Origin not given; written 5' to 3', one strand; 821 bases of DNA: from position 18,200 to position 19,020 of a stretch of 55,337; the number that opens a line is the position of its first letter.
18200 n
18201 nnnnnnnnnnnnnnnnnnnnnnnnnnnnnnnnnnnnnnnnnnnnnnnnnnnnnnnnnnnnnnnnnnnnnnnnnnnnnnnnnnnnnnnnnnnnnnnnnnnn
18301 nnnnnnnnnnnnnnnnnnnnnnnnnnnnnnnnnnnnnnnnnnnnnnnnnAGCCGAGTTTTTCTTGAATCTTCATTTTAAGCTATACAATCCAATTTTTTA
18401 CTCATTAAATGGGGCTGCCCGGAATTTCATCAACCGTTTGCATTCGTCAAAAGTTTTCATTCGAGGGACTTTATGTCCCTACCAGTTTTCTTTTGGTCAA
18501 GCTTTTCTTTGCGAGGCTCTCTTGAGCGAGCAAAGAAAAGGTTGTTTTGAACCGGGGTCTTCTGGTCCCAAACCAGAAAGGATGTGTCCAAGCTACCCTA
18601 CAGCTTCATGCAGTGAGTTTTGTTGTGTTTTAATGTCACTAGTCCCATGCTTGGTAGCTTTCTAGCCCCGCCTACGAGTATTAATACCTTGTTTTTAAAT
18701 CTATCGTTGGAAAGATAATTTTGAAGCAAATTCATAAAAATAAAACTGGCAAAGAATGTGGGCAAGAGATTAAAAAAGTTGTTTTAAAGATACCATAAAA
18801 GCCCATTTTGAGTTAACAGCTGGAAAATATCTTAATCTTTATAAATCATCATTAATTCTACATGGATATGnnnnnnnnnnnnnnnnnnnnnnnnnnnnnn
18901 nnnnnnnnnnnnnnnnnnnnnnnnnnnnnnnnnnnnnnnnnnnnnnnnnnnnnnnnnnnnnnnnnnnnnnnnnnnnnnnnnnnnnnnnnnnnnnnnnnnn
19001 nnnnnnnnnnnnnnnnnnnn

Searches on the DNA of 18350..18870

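Call 57: search_rna_families(source=window, start=18350, end=18870, threshold=evalue, max_evalue=1, show_alignments=1)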
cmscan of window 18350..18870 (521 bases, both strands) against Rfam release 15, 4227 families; matches with E-value up to 1: 0.
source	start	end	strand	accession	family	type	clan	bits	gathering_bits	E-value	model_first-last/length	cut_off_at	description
